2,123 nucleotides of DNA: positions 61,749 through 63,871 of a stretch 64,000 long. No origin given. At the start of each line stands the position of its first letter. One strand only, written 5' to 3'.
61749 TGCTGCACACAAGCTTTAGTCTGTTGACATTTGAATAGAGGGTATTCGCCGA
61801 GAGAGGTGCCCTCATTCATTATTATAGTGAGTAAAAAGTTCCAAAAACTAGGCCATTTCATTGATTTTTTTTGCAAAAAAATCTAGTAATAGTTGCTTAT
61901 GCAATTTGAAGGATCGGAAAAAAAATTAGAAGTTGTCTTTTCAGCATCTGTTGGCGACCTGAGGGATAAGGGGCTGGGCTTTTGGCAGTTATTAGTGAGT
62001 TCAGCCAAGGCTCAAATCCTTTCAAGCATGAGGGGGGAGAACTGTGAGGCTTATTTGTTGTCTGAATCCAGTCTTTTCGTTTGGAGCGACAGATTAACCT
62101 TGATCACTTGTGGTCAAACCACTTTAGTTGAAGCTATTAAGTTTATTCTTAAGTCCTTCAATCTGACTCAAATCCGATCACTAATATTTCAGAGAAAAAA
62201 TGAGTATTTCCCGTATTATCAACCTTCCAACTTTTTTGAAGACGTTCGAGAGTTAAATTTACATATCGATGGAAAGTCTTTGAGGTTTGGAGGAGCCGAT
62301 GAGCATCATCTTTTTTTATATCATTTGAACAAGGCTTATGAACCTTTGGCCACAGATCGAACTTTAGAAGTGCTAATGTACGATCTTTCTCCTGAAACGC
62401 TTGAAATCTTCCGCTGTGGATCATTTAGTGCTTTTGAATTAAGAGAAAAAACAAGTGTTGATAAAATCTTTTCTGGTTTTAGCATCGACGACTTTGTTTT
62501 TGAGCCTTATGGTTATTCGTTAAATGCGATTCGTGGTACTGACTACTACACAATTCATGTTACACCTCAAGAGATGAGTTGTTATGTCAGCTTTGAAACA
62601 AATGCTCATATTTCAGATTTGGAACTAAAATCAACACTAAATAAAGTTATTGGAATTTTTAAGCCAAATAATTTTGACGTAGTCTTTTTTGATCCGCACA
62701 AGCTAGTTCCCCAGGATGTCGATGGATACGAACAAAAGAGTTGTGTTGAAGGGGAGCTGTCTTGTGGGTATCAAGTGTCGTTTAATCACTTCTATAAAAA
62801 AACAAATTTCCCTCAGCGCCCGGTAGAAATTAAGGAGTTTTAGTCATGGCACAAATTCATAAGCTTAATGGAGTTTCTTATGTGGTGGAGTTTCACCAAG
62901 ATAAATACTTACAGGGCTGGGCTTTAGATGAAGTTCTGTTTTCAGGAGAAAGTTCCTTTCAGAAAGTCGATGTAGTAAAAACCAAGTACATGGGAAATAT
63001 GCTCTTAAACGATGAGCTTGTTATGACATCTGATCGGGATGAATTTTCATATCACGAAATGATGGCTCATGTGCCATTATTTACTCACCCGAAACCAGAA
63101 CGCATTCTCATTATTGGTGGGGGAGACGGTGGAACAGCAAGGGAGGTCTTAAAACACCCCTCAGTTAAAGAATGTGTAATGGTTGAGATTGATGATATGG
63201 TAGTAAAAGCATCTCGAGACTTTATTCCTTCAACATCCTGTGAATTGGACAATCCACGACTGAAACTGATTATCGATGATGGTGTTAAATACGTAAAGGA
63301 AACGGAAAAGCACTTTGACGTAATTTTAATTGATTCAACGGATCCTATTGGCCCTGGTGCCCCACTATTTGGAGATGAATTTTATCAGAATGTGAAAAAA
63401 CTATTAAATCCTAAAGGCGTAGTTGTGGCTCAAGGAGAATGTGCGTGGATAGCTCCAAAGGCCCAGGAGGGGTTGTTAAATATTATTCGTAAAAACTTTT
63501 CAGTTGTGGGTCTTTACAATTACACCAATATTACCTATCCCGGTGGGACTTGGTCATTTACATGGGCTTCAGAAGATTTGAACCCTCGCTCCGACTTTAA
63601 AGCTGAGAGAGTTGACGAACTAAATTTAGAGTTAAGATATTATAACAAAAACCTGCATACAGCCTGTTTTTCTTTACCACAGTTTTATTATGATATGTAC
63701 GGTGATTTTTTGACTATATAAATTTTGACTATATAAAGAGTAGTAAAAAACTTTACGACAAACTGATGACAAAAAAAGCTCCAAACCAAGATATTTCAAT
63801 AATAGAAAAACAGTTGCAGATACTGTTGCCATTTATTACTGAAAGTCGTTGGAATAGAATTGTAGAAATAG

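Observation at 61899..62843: Eukaryotic-type (class 2) AdoMet decarboxylase in a bacterial speD-speE operon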

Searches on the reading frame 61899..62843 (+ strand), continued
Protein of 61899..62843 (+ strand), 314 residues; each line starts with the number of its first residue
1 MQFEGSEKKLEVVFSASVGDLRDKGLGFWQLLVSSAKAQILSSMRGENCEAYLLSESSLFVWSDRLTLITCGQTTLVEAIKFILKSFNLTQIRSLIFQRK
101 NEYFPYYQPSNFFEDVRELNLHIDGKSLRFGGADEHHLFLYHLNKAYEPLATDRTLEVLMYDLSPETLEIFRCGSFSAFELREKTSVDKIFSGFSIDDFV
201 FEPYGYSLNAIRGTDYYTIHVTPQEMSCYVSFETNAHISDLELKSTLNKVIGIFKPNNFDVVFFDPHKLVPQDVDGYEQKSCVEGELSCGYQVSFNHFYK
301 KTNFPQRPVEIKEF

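Call 70: search_dna_similar(query=window:61899-62840:+, collection=plasmids, mode=protein, max_evalue=0.00001, max_rows=25)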
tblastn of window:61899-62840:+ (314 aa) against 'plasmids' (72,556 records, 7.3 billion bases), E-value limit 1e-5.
No match.

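Call 71: search_dna_similar(query=window:61899-62840:+, collection=phages, mode=protein, max_evalue=0.00001, max_rows=10)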
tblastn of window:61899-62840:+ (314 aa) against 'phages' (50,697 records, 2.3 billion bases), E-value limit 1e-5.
No match.

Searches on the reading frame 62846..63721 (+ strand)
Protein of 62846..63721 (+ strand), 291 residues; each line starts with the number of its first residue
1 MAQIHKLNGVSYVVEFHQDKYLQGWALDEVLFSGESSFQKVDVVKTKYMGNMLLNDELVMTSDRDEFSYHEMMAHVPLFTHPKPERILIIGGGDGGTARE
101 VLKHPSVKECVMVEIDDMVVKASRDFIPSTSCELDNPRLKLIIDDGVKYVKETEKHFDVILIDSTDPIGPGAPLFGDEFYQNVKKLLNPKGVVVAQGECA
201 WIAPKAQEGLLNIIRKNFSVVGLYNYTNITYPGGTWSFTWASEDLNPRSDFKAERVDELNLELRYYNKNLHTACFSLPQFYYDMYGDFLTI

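Call 3: search_protein_families(library=pfam, proteins=[window:62846-63721:+], max_evalue=0.01)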
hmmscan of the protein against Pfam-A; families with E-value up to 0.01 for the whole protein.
window:62846-63721:+ (291 aa): 4 families
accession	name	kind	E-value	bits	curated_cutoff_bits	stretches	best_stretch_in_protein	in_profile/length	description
PF01564.23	Spermine_synth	-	1.1e-63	214.6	22.9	1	66-247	1-180/186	Spermine/spermidine synthase domain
PF17284.7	Spermine_synt_N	-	1e-06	29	22.1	1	16-61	6-51/53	Spermidine synthase tetramerisation domain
PF08242.18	Methyltransf_12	-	0.0064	17.6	30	0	88-162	1-71/98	Methyltransferase domain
PF05430.17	Methyltransf_30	-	0.0079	16.5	22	0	135-194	29-87/124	S-adenosyl-L-methionine-dependent methyltransferase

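Call 4: search_protein_families(library=ncbifam, proteins=[window:62846-63721:+], max_evalue=0.01)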
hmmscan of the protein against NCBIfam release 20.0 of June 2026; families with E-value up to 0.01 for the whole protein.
window:62846-63721:+ (291 aa): 7 families
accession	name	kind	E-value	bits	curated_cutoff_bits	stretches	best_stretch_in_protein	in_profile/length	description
NF002010.0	PRK00811.1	equivalog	7.1e-101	337.2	260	1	13-283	8-282/287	polyamine aminopropyltransferase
TIGR00417.1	speE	equivalog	1.2e-92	310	249.55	1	20-280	9-271/271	spermidine synthase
NF002956.0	PRK03612.1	equivalog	6.6e-41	140.3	472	1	28-279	241-493/522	polyamine aminopropyltransferase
NF002435.0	PRK01581.1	equivalog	1.8e-25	89.8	537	1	29-244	98-314/374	polyamine aminopropyltransferase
NF003380.0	PRK04457.1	equivalog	4.9e-16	58.5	304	1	66-195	53-178/265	polyamine aminopropyltransferase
NF001811.0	PRK00536.1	equivalog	8.7e-15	55.1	352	1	27-286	17-257/262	spermidine synthase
NF037959.1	MFS_SpdSyn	subfamily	3.2e-09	36.1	40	1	69-258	260-447/480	fused MFS/spermidine synthase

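Call 53: search_solved_structures(query=window:62846-63718:+, max_evalue=1e-20)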
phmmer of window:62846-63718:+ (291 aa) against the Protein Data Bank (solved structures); distinct sequences matched with E-value up to 1e-20: 25.
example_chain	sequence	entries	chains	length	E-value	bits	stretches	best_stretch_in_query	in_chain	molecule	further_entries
1iy9_A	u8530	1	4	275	6.8e-73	249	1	27-284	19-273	Spermidine synthase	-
1inl_A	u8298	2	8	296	3.5e-71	243.3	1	27-281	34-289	Spermidine synthase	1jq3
2b2c_A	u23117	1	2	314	8.3e-63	215.9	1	27-281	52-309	spermidine synthase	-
3o4f_A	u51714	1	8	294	3e-62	214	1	18-284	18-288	Spermidine synthase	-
2o05_A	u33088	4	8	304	3.4e-58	200.7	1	27-282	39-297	Spermidine synthase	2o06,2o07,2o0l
3rw9_A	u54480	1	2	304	3.4e-58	200.7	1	27-282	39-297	Spermidine synthase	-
9q41_A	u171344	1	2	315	3.8e-58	200.5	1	27-282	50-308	Spermidine synthase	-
6o65_A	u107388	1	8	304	9.6e-56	192.7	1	27-281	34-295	Spermidine synthase 1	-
1xj5_A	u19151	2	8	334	1.3e-55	192.2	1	27-281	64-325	Spermidine synthase 1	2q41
6o63_A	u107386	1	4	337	1.3e-55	192.2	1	27-281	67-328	Spermidine synthase 1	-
8iyi_A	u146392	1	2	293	2.6e-55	191.2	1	27-280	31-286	KLLA0B09372p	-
6o64_A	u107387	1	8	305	4.1e-53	184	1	27-281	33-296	Spermidine synthase 2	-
3bwb_A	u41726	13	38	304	3.9e-51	177.6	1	27-281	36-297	Spermidine synthase | Spermidine synthase, putative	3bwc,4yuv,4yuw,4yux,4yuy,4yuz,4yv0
4uoe_A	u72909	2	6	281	5.6e-50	173.8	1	27-281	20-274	SPERMIDINE SYNTHASE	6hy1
2pwp_A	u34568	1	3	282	5.6e-50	173.7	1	27-281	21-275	Spermidine synthase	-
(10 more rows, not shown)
